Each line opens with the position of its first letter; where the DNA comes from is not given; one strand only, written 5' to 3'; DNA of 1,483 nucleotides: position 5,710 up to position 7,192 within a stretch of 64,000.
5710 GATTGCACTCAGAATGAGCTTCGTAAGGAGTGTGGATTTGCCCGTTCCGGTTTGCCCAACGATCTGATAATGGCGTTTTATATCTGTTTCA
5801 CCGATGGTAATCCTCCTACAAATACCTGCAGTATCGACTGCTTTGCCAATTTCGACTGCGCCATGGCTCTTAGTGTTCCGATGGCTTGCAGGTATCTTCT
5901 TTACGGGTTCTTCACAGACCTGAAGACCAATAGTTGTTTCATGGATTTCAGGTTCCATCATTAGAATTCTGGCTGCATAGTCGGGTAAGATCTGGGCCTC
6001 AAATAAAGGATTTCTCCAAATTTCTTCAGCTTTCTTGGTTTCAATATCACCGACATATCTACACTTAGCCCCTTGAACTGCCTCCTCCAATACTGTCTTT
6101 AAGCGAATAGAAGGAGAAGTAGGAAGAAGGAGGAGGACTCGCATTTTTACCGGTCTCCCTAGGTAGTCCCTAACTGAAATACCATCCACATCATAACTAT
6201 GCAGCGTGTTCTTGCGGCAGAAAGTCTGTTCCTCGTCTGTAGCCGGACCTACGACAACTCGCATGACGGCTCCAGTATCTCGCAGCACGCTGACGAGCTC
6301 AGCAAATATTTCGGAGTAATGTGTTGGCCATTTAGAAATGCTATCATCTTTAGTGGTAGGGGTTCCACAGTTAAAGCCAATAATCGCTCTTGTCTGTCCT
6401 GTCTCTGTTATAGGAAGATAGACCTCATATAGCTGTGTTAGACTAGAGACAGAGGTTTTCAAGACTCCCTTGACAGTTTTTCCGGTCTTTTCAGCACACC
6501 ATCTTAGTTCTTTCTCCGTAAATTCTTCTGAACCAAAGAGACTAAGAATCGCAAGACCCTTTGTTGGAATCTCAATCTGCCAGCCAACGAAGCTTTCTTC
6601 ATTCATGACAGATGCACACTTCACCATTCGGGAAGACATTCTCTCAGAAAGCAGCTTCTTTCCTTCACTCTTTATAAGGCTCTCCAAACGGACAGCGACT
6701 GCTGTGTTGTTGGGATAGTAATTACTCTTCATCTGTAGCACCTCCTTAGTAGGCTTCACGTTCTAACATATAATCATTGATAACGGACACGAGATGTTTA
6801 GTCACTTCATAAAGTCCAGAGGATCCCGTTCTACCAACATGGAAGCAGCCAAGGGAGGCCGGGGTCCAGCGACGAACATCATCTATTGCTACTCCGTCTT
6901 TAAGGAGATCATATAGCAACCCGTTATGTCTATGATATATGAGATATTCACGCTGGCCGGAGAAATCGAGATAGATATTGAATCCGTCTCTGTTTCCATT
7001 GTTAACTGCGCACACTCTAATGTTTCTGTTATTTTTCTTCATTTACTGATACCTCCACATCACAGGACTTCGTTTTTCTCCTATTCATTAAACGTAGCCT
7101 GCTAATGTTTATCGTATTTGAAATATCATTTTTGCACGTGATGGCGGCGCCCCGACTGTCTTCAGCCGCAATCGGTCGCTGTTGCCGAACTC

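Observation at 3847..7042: Candidate undescribed three-gene system: 98-aa protein, soluble HerA/VirB4-clade ATPase with novel N-domain, and a protein carrying an RNA polymerase alphaCTD copy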

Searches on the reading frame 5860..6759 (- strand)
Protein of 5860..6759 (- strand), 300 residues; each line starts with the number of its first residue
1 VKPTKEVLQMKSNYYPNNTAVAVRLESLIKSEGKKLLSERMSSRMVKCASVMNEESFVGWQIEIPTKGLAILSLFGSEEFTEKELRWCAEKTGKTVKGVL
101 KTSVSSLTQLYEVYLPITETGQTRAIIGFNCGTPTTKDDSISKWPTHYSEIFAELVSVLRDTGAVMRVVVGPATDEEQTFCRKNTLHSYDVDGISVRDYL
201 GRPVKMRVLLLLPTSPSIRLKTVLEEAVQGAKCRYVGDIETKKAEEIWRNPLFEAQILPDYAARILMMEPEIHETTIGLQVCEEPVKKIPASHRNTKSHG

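Call 63: predict_structure(alignment_id=A2)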
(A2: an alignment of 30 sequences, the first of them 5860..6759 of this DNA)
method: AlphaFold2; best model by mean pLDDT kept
length: 300 residues; sequences in the alignment: 30
mean_pLDDT: 86.3   pTM: 0.85
mean pLDDT of the five models: 86.3, 83.3, 83.2, 83.1, 83.0
residues with pLDDT >= 90: 220; 70-90: 25; 50-70: 27; < 50: 28
segments of 3 or more residues with pLDDT < 50: 8-11, 122-139
pLDDT, mean of each block of 10 residues (from residue 1): 50 82 95 90 97 96 95 96 94 86 80 90 43 43 87 96 97 97 91 93 98 97 95 96 96 96 97 93 74 50
secondary structure, 60 per line:
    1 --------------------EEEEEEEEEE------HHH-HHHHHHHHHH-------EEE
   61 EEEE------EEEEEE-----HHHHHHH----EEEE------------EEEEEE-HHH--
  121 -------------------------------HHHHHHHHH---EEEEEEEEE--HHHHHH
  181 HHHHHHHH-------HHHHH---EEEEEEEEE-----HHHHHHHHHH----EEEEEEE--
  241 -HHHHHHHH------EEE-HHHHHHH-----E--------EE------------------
elements in order: E21-30 H41-50 E58-64 E71-76 H82-88 E93-96 E109-114 H152-160 E164-172 H175-188 H196-200 E204-212 H218-227 E232-238 H242-249 E256-258 H260-266

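Call 78: search_protein_representatives(protein=window:5860-6759:-)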
Query: 300 residues. Proteins with E-value up to 0.001 (for the whole library): 68; up to 1e-10: 46; up to 1e-30: 27. The best 68 are listed.
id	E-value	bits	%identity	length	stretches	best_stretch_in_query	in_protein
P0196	2.0e-81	289.5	48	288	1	17-300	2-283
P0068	4.0e-81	288.5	50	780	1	10-298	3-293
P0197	3.2e-64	233.1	99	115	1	10-123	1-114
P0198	7.2e-63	228.6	45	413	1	41-296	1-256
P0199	2.1e-57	210.7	46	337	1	13-249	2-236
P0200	3.8e-57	209.9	46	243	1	18-241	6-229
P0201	2.5e-56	207.2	51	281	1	10-251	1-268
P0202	4.9e-56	206.2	37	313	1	16-298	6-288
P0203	1.6e-55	204.5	38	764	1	15-299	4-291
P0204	6.6e-55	202.5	41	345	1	15-297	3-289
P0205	9.4e-55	202.0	40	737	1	25-298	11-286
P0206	1.0e-49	185.5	38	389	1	12-295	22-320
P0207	1.8e-49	184.7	45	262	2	105-228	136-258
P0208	2.5e-48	180.9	41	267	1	14-273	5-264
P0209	9.0e-46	172.5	54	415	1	156-297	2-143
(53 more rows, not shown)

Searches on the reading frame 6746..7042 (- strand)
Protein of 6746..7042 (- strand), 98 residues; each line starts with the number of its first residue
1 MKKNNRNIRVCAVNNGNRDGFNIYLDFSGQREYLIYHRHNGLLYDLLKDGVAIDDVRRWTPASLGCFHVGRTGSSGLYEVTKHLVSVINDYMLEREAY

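Call 3: search_protein_families(library=pfam, proteins=[window:6746-7042:-], max_evalue=0.1)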
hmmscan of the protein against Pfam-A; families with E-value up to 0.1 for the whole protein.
window:6746-7042:- (98 aa): 0 families

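Call 4: search_protein_families(library=padloc, proteins=[window:6746-7042:-], max_evalue=0.1)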
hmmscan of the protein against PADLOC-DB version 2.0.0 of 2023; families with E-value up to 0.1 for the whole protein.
window:6746-7042:- (98 aa): 0 families

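Call 5: search_protein_families(library=ncbifam, proteins=[window:6746-7042:-], max_evalue=0.1)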
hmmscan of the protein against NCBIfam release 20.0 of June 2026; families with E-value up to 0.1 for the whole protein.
window:6746-7042:- (98 aa): 0 families

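Call 11: search_protein_families(library=phrogs, proteins=[window:6746-7042:-], max_evalue=0.01)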
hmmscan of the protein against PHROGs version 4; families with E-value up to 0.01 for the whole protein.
window:6746-7042:- (98 aa): 0 families

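Call 55: search_solved_structures(query=window:6746-7042:-, max_evalue=10)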
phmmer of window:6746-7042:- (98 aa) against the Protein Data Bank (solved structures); distinct sequences matched with E-value up to 10: 0.

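Call 57: find_homologous_proteins(query=window:6746-7042:-, max_evalue=0.001)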
Query window:6746-7042:- (98 aa): 72 proteins with E <= 0.001 among 72 candidates.
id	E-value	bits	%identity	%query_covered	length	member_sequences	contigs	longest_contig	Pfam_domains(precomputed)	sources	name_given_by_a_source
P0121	7.5e-60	218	98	100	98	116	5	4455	-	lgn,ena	-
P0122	1.4e-59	217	99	99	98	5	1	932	-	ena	-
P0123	2.3e-48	181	91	99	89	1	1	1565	-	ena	-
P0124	1.9e-47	178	81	97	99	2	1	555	-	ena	-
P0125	1.8e-43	165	79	97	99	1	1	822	-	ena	-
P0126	5.8e-42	160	74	98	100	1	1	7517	-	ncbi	-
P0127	7.8e-41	157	71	97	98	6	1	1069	-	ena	-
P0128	3.8e-40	154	69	99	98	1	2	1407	-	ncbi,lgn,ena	-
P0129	5.0e-40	154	71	99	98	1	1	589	-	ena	-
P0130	1.8e-39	152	72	96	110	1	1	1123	-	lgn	-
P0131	1.1e-38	150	70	95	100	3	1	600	-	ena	-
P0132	3.0e-38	148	66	97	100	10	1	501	-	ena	-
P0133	4.2e-38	148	71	99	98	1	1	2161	-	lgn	-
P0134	4.7e-37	144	68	98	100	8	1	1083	-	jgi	jgi:hypothetical protein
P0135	7.6e-37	144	76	99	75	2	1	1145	-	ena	-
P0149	3.3e-28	116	58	99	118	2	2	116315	-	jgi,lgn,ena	-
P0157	2.9e-25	107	58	94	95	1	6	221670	-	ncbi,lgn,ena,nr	ncbi:MAG: hypothetical protein IJR72_00660 [Oscillospiraceae bacterium]|nr:hypothetical protein [Osc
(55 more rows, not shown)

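Call 58: find_encoding_contigs(protein=P0157, flank=6000, max_places=1)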
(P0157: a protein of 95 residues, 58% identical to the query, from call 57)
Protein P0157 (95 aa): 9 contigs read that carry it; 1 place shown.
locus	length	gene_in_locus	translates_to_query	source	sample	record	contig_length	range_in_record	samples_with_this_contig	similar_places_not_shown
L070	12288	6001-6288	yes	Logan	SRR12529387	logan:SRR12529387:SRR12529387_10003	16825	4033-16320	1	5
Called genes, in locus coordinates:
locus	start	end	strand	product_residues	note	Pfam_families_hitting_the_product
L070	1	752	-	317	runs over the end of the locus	-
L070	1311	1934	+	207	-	-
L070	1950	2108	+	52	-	-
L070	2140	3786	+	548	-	PF01098:FTSW_RODA_SPOVE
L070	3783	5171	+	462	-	PF00905:Transpeptidase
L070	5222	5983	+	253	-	PF00481:PP2C (weak), PF13672:PP2C_2, PF07228:SpoIIE (faint)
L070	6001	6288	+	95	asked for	-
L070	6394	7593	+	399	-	-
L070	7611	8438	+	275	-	PF13672:PP2C_2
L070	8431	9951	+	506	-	PF00069:Pkinase, PF07714:PK_Tyr_Ser-Thr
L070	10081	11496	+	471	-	-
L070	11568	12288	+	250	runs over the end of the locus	PF00092:VWA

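Call 59: find_encoding_contigs(protein=P0149, flank=6000, max_places=1)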
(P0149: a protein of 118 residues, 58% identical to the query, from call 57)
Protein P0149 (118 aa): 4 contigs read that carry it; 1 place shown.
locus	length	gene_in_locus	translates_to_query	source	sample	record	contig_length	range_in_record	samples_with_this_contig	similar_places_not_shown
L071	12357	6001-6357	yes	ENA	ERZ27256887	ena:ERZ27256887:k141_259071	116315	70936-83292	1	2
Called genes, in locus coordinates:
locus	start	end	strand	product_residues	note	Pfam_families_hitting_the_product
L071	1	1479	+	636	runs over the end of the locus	PF00078:RVT_1, PF01867:Cas_Cas1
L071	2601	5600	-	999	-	PF27248:MJ1674_2nd (weak)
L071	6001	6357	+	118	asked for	-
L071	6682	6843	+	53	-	-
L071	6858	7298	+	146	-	-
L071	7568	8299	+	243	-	PF25106:VWA_4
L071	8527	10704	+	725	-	PF13672:PP2C_2 (weak)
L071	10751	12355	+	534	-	PF00069:Pkinase, PF17667:Pkinase_fungal (weak), PF07714:PK_Tyr_Ser-Thr (faint)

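Call 113: search_protein_families(library=padloc, proteins=[L070:5222-5983:+, L070:6394-7593:+, L070:7611-8438:+, L070:8431-9951:+, L070:10081-11496:+, L071:7568-8299:+, L071:8527-10704:+, L071:10751-12355:+, L071:2601-5600:-], max_evalue=0.001)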
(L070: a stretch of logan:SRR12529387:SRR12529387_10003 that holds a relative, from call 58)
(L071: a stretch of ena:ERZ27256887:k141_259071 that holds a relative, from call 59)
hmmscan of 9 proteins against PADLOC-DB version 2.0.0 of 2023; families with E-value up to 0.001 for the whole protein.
L070:5222-5983:+ (253 aa): 0 families

L070:6394-7593:+ (399 aa): 0 families

L070:7611-8438:+ (275 aa): 0 families

L070:8431-9951:+ (506 aa): 34 families (the best 25 are shown)
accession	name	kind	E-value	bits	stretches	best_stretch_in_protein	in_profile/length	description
PDLC04042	PD-T4-6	-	1.4e-34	118.1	1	25-298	11-274/292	-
PDLC04138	mad6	-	2.1e-34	117.4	1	26-253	54-260/659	mads_6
PDLC04044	PD-T4-6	-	2.2e-31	107.3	1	30-334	39-331/372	-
PDLC04054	PD-T4-6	-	3.6e-28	97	1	26-266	13-230/347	-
PDLC04053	PD-T4-6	-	3.9e-26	90.3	1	26-297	12-272/311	-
PDLC04051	PD-T4-6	-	4.9e-26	89.7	1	31-301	40-299/476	-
PDLC04047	PD-T4-6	-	5.8e-25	86.1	1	29-304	16-280/327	-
PDLC03920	MkoA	-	2.1e-23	80.6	1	70-330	50-308/1112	-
PDLC04043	PD-T4-6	-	4.1e-23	80.2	1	143-302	113-283/452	-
PDLC04060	PD-T4-6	-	4.3e-22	76.7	1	27-297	12-270/486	-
PDLC04057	PD-T4-6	-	5.5e-22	76.4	1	118-300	78-274/443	-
PDLC04052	PD-T4-6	-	6.7e-21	73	1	131-303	98-282/496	-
PDLC04045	PD-T4-6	-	1.8e-20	71.2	1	137-294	131-296/350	-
PDLC04039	PD-T4-6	-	3.1e-20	70.6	1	26-285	17-264/458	-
PDLC04041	PD-T4-6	-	4.1e-19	67.1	1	31-295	36-292/443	-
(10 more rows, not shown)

L070:10081-11496:+ (471 aa): 2 families
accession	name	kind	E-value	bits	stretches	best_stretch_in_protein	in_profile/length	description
PDLC04056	PD-T4-6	-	5.2e-05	20.5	1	277-337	92-149/415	-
PDLC04047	PD-T4-6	-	0.00066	16.9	1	272-337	90-154/327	-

L071:7568-8299:+ (243 aa): 0 families

L071:8527-10704:+ (725 aa): 0 families

L071:10751-12355:+ (534 aa): 23 families
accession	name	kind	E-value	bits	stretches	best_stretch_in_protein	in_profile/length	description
PDLC04138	mad6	-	2.8e-23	80.7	1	123-314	150-311/659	mads_6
PDLC04047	PD-T4-6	-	3.9e-15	53.8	1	121-240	106-211/327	-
PDLC03920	MkoA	-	6.8e-14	49.1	1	130-333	127-294/1112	-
PDLC04053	PD-T4-6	-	9.3e-13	46.3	1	113-241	93-211/311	-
PDLC04042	PD-T4-6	-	2e-12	45.4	1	124-242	107-213/292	-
PDLC04048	PD-T4-6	-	1.1e-10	39.4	1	105-240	91-211/354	-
PDLC04043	PD-T4-6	-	1.2e-10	39.1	1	131-240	121-216/452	-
PDLC04060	PD-T4-6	-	9.6e-10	35.9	1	129-240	112-208/486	-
PDLC04057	PD-T4-6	-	1.2e-09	35.7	1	133-240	116-209/443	-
PDLC03921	MkoA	-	8.5e-09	31.6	1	120-244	305-419/1607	-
PDLC01088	C3a189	-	1.5e-08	31.6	1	138-317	108-262/840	kinase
PDLC04039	PD-T4-6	-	2.7e-07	28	1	130-240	118-214/458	-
PDLC04780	PDC-M71A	-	3.3e-07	28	1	133-239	151-248/352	-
PDLC04064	PD-T4-6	-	3.7e-07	27.4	1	137-240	130-219/369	-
PDLC04044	PD-T4-6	-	6.9e-07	26.7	1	124-318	136-294/372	-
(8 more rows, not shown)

L071:2601-5600:- (999 aa): 12 families
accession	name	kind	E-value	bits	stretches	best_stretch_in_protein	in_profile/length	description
PDLC01831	CARF2--CARF_HEPN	-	3.9e-37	126.8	1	431-778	111-460/467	-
PDLC01181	CARF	-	2.5e-33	114.2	1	432-753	121-442/443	Csx1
PDLC01829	CARF2--CARF_HEPN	-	3.6e-25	86.8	1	333-777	2-423/551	-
PDLC01830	CARF2--CARF_HEPN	-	6.5e-22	76.2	1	434-746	107-411/549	-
PDLC01833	CARF2--CARF_HEPN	-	2.9e-19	67.2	1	461-782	140-448/671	-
PDLC01032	Csx1/Csm6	-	9.5e-17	59.4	1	510-792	143-378/412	CARF+HEPN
PDLC01824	CARF2--CARF_HEPN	-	9.7e-13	46.3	1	524-783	154-372/376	-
PDLC01835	CARF2--CARF_HEPN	-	4.5e-12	43.6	1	461-656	149-351/586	-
PDLC01843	CARF2--CARF_HEPN_CSX20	-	6.1e-10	36.6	1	524-810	173-381/498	-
PDLC01621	Csx1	-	7.7e-10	36.9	1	523-686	152-297/340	CAS-III; associated_signaling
PDLC01345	Csx1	-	5.2e-08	31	1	524-646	147-256/267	CAS-III; associated_signaling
PDLC01687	Csx1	-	0.00021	19.3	0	624-645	26-48/152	Csx1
